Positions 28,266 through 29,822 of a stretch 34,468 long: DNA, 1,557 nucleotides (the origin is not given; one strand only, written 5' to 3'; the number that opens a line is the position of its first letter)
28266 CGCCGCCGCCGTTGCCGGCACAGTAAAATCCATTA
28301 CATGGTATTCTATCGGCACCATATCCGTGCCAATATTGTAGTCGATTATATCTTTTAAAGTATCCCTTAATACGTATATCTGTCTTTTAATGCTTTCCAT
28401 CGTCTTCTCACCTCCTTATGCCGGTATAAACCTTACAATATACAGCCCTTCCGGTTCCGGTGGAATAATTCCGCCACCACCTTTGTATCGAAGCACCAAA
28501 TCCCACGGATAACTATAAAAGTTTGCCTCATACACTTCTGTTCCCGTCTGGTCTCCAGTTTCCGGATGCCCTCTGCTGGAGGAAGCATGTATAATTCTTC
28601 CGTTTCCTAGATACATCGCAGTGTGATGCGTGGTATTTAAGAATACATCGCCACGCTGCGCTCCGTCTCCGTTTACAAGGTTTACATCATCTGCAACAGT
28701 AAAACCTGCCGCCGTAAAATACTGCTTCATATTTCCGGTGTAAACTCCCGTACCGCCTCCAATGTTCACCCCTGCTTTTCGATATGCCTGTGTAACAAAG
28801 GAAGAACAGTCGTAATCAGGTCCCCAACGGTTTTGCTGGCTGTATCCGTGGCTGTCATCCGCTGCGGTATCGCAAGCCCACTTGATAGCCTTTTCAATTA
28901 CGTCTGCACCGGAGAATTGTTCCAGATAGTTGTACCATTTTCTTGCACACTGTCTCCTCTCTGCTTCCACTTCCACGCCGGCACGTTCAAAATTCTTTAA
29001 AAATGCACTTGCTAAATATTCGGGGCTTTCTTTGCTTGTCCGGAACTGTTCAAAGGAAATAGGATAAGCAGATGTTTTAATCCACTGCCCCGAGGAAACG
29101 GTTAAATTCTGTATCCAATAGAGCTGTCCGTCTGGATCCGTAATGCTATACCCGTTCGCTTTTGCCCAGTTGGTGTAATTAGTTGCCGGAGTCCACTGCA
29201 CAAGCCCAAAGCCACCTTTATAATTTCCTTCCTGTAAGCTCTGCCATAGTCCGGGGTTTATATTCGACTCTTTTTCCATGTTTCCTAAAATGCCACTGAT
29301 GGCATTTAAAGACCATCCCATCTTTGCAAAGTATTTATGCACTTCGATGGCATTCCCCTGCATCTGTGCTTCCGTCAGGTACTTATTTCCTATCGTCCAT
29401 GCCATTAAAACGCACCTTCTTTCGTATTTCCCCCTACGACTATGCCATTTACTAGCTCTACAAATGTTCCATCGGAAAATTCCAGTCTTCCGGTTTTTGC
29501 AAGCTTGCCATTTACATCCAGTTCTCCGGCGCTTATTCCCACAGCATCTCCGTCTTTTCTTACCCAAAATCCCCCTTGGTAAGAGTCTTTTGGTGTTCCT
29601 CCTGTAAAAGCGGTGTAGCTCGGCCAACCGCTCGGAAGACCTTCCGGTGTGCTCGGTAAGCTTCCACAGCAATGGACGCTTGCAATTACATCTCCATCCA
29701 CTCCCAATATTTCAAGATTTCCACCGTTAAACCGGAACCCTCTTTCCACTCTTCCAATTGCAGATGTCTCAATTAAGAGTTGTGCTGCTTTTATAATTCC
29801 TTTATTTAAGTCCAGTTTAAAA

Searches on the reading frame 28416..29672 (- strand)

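Call 47: search_protein_families(library=pfam, proteins=[window:28416-29672:-], max_evalue=0.001)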
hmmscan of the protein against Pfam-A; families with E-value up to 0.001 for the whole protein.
window:28416-29672:- (418 aa): 4 families
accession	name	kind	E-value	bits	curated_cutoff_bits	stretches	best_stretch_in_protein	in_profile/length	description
PF18013.6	Phage_lysozyme2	-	1.2e-31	110.2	28.2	1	107-250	2-140/140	Phage tail lysozyme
PF25309.1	ELLD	-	4.9e-19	69.3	27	2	244-359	33-173/175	Endolysin-like domain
PF00877.26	NLPC_P60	-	3e-10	40.4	23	1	282-366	5-82/105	NlpC/P60 family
PF05382.19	Amidase_5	-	5e-08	33.4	21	1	259-365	2-108/142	Bacteriophage peptidoglycan hydrolase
